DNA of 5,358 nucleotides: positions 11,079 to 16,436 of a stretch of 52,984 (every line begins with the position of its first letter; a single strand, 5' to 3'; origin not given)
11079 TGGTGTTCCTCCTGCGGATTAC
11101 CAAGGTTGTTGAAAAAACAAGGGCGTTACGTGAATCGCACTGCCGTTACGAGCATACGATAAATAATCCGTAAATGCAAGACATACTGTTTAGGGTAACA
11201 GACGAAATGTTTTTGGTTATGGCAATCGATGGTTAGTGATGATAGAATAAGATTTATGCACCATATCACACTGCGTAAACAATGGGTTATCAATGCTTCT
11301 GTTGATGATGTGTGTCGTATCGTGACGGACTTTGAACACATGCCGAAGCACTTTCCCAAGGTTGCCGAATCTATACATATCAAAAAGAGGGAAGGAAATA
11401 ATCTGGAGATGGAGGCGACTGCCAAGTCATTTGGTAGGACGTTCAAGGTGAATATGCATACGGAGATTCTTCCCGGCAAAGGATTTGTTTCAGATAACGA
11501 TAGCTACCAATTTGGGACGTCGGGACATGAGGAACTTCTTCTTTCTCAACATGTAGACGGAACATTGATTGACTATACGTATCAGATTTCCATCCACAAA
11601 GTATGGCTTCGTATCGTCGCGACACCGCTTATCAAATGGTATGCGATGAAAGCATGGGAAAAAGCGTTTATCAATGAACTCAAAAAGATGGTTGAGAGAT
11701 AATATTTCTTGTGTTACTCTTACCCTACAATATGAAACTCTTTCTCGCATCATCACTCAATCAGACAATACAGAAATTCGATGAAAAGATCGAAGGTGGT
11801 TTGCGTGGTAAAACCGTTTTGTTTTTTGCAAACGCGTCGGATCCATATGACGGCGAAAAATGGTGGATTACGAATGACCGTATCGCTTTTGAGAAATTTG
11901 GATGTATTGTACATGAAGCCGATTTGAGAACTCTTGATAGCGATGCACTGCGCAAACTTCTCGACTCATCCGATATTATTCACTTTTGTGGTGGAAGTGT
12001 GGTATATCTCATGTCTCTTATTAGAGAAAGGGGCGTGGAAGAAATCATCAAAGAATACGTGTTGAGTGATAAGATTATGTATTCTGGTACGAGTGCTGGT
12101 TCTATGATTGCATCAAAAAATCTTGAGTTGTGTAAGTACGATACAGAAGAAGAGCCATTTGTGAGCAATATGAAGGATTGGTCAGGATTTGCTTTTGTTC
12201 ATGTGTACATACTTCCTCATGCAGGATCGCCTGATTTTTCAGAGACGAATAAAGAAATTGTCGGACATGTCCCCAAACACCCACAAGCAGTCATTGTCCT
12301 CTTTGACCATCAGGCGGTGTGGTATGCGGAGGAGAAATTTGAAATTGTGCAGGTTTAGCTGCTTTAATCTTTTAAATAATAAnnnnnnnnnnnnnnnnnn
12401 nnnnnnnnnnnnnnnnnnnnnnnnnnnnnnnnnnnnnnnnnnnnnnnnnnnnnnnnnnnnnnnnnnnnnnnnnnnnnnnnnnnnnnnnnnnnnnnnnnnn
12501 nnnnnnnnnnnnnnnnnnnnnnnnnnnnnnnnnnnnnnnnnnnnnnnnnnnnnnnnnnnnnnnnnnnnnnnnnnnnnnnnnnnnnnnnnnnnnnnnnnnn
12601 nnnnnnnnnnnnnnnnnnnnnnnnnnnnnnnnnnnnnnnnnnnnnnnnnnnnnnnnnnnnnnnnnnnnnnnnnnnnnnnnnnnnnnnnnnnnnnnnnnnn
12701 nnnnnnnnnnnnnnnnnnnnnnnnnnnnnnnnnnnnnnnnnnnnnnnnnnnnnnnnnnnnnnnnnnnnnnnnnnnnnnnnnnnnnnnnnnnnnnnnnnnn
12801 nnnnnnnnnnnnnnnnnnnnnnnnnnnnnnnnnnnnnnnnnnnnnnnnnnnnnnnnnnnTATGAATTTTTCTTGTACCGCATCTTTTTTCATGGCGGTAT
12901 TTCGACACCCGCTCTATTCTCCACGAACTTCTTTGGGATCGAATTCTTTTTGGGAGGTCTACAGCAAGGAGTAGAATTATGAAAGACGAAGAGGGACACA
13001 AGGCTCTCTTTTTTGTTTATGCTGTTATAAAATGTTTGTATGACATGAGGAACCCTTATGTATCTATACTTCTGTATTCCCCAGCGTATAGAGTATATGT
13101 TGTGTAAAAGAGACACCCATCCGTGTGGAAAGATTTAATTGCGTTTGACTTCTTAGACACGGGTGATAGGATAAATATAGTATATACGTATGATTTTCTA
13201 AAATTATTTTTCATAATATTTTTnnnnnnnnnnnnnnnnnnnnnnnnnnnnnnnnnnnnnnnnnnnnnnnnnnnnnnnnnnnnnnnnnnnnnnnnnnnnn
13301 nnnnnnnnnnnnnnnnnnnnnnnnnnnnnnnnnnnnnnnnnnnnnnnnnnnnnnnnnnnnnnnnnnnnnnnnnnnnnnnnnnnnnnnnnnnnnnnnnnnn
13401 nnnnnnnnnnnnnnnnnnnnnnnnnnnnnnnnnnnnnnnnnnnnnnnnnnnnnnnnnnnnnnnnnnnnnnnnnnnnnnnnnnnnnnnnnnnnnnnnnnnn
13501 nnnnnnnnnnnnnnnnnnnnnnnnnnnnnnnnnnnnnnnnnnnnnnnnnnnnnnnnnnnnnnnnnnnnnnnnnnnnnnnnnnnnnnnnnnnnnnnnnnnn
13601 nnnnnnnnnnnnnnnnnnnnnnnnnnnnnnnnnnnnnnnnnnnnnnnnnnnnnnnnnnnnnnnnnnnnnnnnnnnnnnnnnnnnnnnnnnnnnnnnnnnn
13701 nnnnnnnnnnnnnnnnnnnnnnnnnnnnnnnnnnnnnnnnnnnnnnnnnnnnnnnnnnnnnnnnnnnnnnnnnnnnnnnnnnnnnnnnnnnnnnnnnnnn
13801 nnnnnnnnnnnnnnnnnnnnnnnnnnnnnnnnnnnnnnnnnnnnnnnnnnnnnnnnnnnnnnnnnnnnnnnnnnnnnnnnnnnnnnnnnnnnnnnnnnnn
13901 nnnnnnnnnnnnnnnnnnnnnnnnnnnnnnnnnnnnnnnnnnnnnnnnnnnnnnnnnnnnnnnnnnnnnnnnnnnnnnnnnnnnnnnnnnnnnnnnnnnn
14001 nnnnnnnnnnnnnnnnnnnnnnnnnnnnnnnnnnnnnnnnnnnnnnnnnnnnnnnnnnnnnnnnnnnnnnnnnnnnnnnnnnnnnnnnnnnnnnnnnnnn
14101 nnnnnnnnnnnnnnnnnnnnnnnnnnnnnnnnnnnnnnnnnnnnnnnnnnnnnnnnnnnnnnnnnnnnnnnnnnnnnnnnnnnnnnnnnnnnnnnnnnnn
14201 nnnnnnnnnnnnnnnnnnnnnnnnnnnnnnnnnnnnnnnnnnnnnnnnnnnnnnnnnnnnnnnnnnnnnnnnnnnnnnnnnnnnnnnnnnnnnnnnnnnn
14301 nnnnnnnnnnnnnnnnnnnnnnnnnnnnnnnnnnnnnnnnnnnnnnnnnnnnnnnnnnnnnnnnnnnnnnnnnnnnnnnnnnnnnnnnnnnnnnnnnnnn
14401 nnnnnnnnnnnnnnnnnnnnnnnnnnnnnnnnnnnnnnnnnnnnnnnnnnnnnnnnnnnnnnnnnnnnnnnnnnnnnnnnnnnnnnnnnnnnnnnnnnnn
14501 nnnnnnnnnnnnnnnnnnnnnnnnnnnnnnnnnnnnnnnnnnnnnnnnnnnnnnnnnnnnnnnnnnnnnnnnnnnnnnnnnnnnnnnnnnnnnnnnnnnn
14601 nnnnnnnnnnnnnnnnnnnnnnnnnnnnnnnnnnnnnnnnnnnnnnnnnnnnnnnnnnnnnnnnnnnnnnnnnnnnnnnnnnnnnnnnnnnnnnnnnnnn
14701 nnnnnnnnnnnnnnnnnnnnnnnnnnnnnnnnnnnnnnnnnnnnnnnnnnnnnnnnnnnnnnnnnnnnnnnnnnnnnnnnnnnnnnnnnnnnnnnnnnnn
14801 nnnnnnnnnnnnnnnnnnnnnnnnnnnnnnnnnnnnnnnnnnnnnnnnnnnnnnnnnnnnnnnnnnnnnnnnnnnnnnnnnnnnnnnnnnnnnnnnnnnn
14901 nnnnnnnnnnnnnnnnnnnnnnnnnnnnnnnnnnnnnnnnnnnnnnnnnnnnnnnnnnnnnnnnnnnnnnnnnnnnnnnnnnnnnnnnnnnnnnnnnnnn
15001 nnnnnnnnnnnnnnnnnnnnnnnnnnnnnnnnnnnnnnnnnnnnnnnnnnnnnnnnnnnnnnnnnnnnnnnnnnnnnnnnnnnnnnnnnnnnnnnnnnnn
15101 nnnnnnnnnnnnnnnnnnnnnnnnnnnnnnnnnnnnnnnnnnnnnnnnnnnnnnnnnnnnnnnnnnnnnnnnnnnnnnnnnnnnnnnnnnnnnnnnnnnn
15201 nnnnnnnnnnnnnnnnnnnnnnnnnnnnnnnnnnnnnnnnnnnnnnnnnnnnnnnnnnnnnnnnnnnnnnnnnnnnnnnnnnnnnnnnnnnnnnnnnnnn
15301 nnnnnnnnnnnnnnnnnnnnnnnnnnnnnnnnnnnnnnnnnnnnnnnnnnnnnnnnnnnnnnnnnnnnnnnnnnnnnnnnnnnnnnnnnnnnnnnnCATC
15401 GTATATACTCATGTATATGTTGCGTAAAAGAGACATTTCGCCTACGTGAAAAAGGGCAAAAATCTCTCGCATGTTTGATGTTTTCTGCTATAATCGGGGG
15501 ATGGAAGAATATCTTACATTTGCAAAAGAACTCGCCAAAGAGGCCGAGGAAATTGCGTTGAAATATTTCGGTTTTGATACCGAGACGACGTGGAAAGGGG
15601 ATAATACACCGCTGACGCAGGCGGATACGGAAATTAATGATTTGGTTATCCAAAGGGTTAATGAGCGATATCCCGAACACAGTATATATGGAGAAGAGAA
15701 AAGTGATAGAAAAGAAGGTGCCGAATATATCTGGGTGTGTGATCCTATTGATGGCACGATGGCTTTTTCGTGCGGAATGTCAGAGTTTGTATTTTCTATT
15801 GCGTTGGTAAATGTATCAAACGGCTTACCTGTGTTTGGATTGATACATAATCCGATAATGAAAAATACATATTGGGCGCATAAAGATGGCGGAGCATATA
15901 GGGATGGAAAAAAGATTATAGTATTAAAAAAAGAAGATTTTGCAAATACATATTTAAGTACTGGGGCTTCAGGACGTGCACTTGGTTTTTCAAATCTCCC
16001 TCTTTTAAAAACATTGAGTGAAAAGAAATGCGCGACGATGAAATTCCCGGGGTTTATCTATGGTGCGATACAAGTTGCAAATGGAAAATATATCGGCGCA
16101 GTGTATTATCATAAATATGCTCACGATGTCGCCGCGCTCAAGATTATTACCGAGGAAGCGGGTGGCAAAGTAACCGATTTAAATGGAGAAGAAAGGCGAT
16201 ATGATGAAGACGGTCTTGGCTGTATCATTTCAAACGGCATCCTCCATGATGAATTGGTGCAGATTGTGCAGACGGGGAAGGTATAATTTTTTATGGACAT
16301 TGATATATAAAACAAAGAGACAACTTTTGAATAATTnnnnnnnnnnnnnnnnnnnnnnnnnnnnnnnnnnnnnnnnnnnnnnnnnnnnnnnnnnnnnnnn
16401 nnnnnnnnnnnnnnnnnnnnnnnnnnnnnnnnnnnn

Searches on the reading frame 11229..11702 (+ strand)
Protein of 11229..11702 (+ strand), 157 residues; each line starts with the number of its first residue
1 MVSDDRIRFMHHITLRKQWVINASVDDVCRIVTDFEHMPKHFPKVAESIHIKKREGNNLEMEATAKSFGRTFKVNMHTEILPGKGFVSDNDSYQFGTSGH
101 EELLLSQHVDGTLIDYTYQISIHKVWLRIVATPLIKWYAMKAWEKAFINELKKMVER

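Call 62: search_protein_families(library=pfam, proteins=[window:11229-11702:+])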
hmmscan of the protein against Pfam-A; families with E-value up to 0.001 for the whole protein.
window:11229-11702:+ (157 aa): 1 family
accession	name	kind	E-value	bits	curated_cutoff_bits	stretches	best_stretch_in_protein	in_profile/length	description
PF10604.15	Polyketide_cyc2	-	3.5e-06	27.8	27.4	1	14-79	3-64/142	Polyketide cyclase / dehydrase and lipid transport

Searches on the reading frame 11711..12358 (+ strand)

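Call 63: search_protein_families(library=pfam, proteins=[window:11711-12358:+])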
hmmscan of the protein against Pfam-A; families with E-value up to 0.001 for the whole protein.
window:11711-12358:+ (215 aa): 1 family
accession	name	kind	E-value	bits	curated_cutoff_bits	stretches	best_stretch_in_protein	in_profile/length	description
PF03575.23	Peptidase_S51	-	8.4e-26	91.4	23.9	1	18-212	16-205/206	Peptidase family S51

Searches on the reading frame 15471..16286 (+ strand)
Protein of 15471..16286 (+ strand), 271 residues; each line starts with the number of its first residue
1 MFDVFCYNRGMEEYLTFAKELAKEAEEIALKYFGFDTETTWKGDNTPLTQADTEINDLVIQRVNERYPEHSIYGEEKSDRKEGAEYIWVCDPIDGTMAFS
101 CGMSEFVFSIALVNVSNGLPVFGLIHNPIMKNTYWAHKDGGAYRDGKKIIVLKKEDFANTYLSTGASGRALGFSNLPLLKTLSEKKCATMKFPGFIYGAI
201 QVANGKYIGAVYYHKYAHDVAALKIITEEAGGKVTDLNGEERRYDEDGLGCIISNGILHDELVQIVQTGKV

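Call 63: search_protein_families(library=pfam, proteins=[window:15471-16286:+])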
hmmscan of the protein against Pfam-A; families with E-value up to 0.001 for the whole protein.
window:15471-16286:+ (271 aa): 1 family
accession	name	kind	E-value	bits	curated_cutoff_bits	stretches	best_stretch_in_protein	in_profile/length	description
PF00459.30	Inositol_P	-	5e-43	148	27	1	11-267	2-267/271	Inositol monophosphatase family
